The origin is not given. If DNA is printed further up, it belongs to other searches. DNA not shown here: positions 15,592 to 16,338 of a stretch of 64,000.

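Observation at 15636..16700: hrp-box-like promoter immediately after hrcU, in front of a GNAT acetyltransferase + hotdog thioesterase pair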

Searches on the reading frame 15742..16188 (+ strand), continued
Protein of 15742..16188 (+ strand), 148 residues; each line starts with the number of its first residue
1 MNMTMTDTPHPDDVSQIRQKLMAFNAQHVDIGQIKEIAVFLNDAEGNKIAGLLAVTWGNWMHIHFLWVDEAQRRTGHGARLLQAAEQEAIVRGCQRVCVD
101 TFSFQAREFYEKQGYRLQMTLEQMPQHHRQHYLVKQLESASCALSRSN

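Call 14: find_encoding_contigs(protein=P0006, flank=7000, max_places=2)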
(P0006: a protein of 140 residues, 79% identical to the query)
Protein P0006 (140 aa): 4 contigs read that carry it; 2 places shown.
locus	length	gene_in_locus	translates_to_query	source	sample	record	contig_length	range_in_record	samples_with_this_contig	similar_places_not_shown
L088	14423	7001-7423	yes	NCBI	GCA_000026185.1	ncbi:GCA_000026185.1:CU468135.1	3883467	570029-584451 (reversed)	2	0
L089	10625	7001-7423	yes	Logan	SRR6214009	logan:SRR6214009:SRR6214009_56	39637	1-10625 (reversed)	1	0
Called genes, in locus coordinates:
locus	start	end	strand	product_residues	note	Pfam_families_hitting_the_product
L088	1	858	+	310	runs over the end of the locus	PF16697:Yop-YscD_cpl, PF21934:Yop-YscD_ppl_3rd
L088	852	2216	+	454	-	PF00006:ATP-synt_ab, PF18269:T3SS_ATPase_C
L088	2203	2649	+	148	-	-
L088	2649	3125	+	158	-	-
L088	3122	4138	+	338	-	PF27361:HrcQa_N, PF28396:SepQ_C (faint), PF01052:FliMN_C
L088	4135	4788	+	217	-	PF00813:FliP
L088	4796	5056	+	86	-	PF01313:Bac_export_3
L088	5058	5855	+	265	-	PF01311:Bac_export_1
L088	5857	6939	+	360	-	PF01312:Bac_export_2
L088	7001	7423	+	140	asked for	PF13673:Acetyltransf_10, PF00583:Acetyltransf_1, PF13508:Acetyltransf_7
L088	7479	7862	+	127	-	PF13279:4HBT_2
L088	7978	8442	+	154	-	PF08816:Ivy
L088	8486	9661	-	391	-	PF00144:Beta-lactamase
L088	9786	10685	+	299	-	PF00126:HTH_1, PF03466:LysR_substrate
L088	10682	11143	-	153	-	-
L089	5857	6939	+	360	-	PF01312:Bac_export_2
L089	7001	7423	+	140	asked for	PF13673:Acetyltransf_10, PF00583:Acetyltransf_1, PF13508:Acetyltransf_7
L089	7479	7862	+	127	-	PF13279:4HBT_2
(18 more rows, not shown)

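Call 15: find_encoding_contigs(protein=P0011, flank=7000, max_places=2)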
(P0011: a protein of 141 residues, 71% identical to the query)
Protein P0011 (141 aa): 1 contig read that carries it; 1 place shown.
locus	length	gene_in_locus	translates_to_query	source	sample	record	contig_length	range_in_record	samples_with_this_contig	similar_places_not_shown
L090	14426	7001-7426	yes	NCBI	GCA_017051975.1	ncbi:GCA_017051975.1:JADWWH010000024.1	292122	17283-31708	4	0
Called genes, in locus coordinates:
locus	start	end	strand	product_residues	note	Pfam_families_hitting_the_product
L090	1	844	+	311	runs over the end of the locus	PF16697:Yop-YscD_cpl, PF21934:Yop-YscD_ppl_3rd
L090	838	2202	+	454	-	PF00006:ATP-synt_ab, PF18269:T3SS_ATPase_C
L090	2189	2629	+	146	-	-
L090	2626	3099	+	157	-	-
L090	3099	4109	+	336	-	PF27361:HrcQa_N, PF01052:FliMN_C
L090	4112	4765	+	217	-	PF00813:FliP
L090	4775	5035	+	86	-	PF01313:Bac_export_3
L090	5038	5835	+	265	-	PF01311:Bac_export_1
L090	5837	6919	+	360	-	PF01312:Bac_export_2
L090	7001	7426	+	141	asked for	PF00583:Acetyltransf_1, PF13673:Acetyltransf_10, PF13508:Acetyltransf_7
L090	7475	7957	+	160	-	PF06903:VirK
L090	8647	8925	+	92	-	-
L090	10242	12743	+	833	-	PF09137:Glucodextran_N, PF00723:Glyco_hydro_15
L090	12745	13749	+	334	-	PF03446:NAD_binding_2, PF03807:F420_oxidored (faint), PF00393:6PGD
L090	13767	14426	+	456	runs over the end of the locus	PF00479:G6PD_N, PF02781:G6PD_C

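Call 36: find_encoding_contigs(protein=P0013, flank=7000, max_places=2)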
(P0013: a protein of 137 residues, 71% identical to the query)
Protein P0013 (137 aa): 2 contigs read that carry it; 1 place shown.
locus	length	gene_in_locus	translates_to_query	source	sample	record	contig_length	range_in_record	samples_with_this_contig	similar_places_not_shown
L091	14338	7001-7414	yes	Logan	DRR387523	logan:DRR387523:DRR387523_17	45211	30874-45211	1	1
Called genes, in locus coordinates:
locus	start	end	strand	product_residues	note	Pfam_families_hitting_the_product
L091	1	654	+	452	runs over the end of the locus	PF02874:ATP-synt_ab_N (faint), PF00006:ATP-synt_ab, PF18269:T3SS_ATPase_C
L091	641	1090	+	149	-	-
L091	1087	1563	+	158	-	-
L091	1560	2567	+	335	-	PF27361:HrcQa_N, PF01052:FliMN_C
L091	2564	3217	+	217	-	PF00813:FliP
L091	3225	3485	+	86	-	PF01313:Bac_export_3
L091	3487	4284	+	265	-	PF01311:Bac_export_1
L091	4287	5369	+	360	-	PF01312:Bac_export_2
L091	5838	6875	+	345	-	PF03421:Acetyltransf_14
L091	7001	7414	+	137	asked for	PF00583:Acetyltransf_1, PF13673:Acetyltransf_10, PF13508:Acetyltransf_7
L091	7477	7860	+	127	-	PF13279:4HBT_2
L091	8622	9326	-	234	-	PF00753:Lactamase_B, PF23023:Anti-Pycsar_Apyc1 (faint), PF12706:Lactamase_B_2 (weak)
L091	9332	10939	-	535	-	PF02378:PTS_EIIC, PF00367:PTS_EIIB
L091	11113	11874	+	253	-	PF08220:HTH_DeoR, PF08279:HTH_11 (weak), PF00455:DeoRC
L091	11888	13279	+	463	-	PF00557:Peptidase_M24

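Call 37: find_encoding_contigs(protein=P0002, flank=7000, max_places=2)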
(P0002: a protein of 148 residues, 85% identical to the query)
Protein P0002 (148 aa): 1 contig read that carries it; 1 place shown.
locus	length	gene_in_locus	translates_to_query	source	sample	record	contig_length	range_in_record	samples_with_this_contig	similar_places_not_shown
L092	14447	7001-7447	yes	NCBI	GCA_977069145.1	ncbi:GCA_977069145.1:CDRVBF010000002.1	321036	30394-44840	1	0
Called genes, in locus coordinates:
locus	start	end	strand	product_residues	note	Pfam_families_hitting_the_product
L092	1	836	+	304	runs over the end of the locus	PF16697:Yop-YscD_cpl, PF21934:Yop-YscD_ppl_3rd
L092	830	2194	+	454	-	PF00006:ATP-synt_ab, PF18269:T3SS_ATPase_C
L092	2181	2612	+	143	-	-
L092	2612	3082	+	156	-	-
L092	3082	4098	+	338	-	PF27361:HrcQa_N, PF28396:SepQ_C (weak), PF01052:FliMN_C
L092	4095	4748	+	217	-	PF00813:FliP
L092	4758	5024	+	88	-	PF01313:Bac_export_3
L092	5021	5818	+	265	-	PF01311:Bac_export_1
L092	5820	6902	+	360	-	PF01312:Bac_export_2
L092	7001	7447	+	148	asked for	PF13673:Acetyltransf_10, PF00583:Acetyltransf_1, PF13508:Acetyltransf_7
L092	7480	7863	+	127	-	PF13279:4HBT_2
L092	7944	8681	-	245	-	PF02463:SMC_N, PF13191:AAA_16 (faint), PF00005:ABC_tran, PF13304:AAA_21 (faint)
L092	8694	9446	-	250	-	PF00528:BPD_transp_1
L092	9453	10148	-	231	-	PF00528:BPD_transp_1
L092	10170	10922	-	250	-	PF00106:adh_short, PF04321:RmlD_sub_bind (weak), PF08659:KR, PF01370:Epimerase, PF13460:NAD_binding_10 (weak), PF13561:adh_short_C2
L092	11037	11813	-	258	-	PF03746:LamB_YcsF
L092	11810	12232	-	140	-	PF25973:BSH_CzcB (faint), PF00364:Biotin_lipoyl (weak)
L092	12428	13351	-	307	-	PF00126:HTH_1, PF03466:LysR_substrate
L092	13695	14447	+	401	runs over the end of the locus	PF00155:Aminotran_1_2, PF01041:DegT_DnrJ_EryC1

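Call 42: search_solved_structures(query=A1, max_evalue=0.001, show_alignments=1)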
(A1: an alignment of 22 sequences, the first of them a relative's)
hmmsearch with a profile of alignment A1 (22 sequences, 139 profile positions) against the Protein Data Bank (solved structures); distinct sequences matched with E-value up to 0.001: 29.
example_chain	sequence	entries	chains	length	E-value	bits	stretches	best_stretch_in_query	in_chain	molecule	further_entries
1y9w_A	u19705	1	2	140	5.2e-32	113.8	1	7-137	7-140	Acetyltransferase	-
2g3a_A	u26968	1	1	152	9.1e-21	77.3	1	1-116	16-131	acetyltransferase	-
9cr5_A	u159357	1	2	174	4.2e-07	33.1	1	41-116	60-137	Acetyltransferase PA2271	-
3jvn_A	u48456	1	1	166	9e-07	32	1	61-121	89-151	Acetyltransferase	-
3lod_A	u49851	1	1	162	1.1e-06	31.7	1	38-120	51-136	Putative acyl-CoA N-acyltransferase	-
3t90_A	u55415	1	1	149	1.2e-06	31.6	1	2-116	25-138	Glucose-6-phosphate acetyltransferase 1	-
7ciu_A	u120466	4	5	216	2.7e-06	30.4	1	59-122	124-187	Agmatine N-acetyltransferase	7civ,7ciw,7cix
2pdo_A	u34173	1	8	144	1.2e-05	28.4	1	20-116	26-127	Acetyltransferase ypeA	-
5k9n_A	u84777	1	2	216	1.3e-05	28.3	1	59-122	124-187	Polyamine N acetyltransferase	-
3fb3_A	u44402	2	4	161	1.8e-05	27.8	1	62-117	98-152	N-acetyltransferase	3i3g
4qus_A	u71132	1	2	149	2e-05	27.7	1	20-116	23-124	Acetyltransferase YpeA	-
4qvt_A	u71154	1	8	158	2.3e-05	27.4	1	20-116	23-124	Acetyltransferase YpeA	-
1z4e_A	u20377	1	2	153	5.7e-05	26.2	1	58-117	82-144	transcriptional regulator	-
5i0c_A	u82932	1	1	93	8.2e-05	25.6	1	39-88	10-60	Uncharacterized protein YjdJ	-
5jq4_A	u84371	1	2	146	0.00012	25.1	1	59-118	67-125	Acetyltransferase SACOL1063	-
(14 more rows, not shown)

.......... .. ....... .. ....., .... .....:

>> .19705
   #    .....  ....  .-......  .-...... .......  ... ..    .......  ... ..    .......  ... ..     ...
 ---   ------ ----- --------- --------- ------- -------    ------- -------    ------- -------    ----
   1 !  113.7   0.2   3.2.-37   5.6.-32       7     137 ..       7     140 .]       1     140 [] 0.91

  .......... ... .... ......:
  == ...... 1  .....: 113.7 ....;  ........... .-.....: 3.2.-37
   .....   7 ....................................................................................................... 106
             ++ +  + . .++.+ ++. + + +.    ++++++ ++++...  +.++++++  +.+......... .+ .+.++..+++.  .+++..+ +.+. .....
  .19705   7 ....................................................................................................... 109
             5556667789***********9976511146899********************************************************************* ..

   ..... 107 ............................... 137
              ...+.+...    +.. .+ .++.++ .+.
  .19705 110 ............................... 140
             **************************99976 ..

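Call 59: find_encoding_contigs(protein=P0003, flank=4000, max_places=1)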
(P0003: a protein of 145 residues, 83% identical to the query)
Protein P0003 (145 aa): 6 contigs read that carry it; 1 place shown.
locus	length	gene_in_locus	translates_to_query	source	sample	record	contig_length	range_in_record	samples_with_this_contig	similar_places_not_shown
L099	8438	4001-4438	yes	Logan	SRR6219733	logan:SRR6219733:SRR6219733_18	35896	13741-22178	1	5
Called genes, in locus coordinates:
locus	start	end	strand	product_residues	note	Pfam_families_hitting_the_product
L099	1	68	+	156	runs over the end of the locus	-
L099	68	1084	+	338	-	PF27361:HrcQa_N, PF01052:FliMN_C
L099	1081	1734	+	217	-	PF00813:FliP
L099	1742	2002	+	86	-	PF01313:Bac_export_3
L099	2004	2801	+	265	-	PF01311:Bac_export_1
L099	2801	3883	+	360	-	PF01312:Bac_export_2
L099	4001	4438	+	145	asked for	PF00583:Acetyltransf_1, PF13673:Acetyltransf_10, PF13508:Acetyltransf_7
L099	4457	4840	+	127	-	PF13279:4HBT_2 (weak)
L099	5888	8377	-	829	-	PF16937:T3SS_HrpK1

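Call 60: find_encoding_contigs(protein=P0007, flank=4000, max_places=1)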
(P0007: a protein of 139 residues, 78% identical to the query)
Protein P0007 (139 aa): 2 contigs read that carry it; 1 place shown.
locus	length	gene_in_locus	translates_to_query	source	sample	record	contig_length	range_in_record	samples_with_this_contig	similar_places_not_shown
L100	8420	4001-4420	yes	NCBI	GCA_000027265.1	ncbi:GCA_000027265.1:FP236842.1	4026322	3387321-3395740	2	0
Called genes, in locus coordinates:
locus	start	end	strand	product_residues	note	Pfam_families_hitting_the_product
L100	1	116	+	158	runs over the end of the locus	-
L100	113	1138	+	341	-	PF27361:HrcQa_N, PF01052:FliMN_C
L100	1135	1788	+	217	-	PF00813:FliP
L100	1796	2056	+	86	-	PF01313:Bac_export_3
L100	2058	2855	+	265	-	PF01311:Bac_export_1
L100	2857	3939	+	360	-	PF01312:Bac_export_2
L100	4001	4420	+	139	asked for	PF13673:Acetyltransf_10, PF00583:Acetyltransf_1, PF13508:Acetyltransf_7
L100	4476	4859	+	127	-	PF13279:4HBT_2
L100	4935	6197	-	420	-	PF13535:ATP-grasp_4 (faint)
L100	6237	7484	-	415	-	PF07478:Dala_Dala_lig_C (faint), PF13535:ATP-grasp_4 (faint)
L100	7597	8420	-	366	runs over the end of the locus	-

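Call 61: find_encoding_contigs(protein=P0012, flank=4000, max_places=1)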
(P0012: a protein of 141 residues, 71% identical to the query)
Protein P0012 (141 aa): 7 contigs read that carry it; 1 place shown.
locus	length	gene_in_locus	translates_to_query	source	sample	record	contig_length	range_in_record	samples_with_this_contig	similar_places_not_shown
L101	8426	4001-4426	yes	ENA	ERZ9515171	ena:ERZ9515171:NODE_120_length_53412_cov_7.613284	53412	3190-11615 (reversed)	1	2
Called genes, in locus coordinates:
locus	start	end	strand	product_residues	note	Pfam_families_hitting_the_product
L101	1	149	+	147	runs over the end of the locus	-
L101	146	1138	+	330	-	PF27361:HrcQa_N, PF01052:FliMN_C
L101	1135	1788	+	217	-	PF00813:FliP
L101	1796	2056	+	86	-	PF01313:Bac_export_3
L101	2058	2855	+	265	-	PF01311:Bac_export_1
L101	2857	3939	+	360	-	PF01312:Bac_export_2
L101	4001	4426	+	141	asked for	PF00583:Acetyltransf_1, PF13673:Acetyltransf_10, PF13508:Acetyltransf_7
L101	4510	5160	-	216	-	PF05643:GNA1162-like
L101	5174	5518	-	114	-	PF16068:DUF4810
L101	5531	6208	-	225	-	PF03783:CsgG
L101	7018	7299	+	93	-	PF08845:SymE_toxin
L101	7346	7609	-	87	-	-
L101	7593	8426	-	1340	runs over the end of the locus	?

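Call 65: predict_structure(alignment_id=A1)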
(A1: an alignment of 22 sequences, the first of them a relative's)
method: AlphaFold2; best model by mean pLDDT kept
length: 148 residues; sequences in the alignment: 22
mean_pLDDT: 87.6   pTM: 0.74
mean pLDDT of the five models: 87.6, 86.9, 86.7, 86.5, 82.9
residues with pLDDT >= 90: 96; 70-90: 36; 50-70: 8; < 50: 8
segments of 3 or more residues with pLDDT < 50: 142-148
pLDDT, mean of each block of 10 residues (from residue 1): 86 92 85 92 96 95 95 93 97 95 81 94 72 86 46
secondary structure, 60 per line:
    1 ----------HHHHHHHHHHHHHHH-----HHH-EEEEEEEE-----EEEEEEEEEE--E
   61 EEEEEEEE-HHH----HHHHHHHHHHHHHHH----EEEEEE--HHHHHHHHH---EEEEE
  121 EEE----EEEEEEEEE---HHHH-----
elements in order: H11-25 E35-42 E48-57 E60-68 H77-91 E96-101 H104-112 E116-123 E128-136 H140-143

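Call 68: fold_search(model_id=the predicted structure, library=pdb)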
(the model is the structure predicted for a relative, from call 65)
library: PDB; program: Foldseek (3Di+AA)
matches with E <= 10: 1498; with E <= 0.001: 484
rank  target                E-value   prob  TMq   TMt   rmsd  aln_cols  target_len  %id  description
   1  1y9w_A                6.2e-14  1.00  0.76  0.80   3.3       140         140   33  Structural Genomics, 1.9A crystal structure of an acetyltransferase from Bacillus cereus ATCC 14579 (released 2005-02-01)
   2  2g3a                  1.4e-12  1.00  0.78  0.83   2.6       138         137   27  Crystal structure of putative acetyltransferase from Agrobacterium tumefaciens (released 2006-03-14)
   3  1n71_B                6.3e-08  1.00  0.64  0.53   9.6       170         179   18  Crystal structure of aminoglycoside 6'-acetyltransferase type Ii in complex with coenzyme A (released 2003-03-18)
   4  3lod                  1.3e-07  1.00  0.62  0.63  12.7       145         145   21  The crystal structure of the putative acyl-CoA N-acyltransferase from Klebsiella pneumoniae subsp.pneumoniae MGH 78578 (released 2010-03-16)
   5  2j8n_A                1.5e-07  1.00  0.61  0.54   7.3       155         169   15  Structure of P. aeruginosa acetyltransferase PA4866 solved at room temperature (released 2007-02-06)
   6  1b87                  2.1e-07  1.00  0.62  0.51  14.2       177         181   19  CRYSTAL STRUCTURE OF AN AMINOGLYCOSIDE 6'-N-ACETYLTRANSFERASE (released 1999-06-30)
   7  2r7h_B                2.2e-07  1.00  0.61  0.57   8.0       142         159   15  CRYSTAL STRUCTURE OF A putative acetyltransferase of the GNAT family (DDE_3044) FROM DESULFOVIBRIO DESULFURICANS SUBSP (released 2007-09-25)
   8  2bl1                  2.2e-07  1.00  0.59  0.52   7.1       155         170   17  Crystal structure of a putative phosphinothricin Acetyltransferase (PA4866) from Pseudomonas aeruginosa PAC1 (released 2005-09-21)
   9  2j8m_A                2.5e-07  1.00  0.60  0.52   6.7       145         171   17  Structure of P. aeruginosa acetyltransferase PA4866 (released 2007-02-06)
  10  2fia_B                3.3e-07  1.00  0.60  0.56  13.1       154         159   16  The crystal structure of the acetyltransferase from Enterococcus faecalis (released 2006-02-14)
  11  2r7h_A                3.5e-07  1.00  0.64  0.60   7.4       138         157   14  CRYSTAL STRUCTURE OF A putative acetyltransferase of the GNAT family (DDE_3044) FROM DESULFOVIBRIO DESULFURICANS SUBSP (released 2007-09-25)
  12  5e96                  4.0e-07  1.00  0.63  0.60   7.2       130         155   22  Crystal structure of aminoglycoside 6'-acetyltransferase type Ii (released 2016-07-06)
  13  1yvo_A                4.2e-07  1.00  0.61  0.54   6.5       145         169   16  hypothetical acetyltransferase from P.aeruginosa PA01 (released 2005-03-29)
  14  7bxz_A                4.5e-07  1.00  0.61  0.52  13.4       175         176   19  Crystal structure of the aminoglycoside 6'-N-acetyltransferase from Enterococcus faecium (released 2020-08-12)
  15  4pv6_C                5.1e-07  1.00  0.58  0.57   2.1        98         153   18  Crystal Structure Analysis of Ard1 from Thermoplasma volcanium (released 2015-01-21)
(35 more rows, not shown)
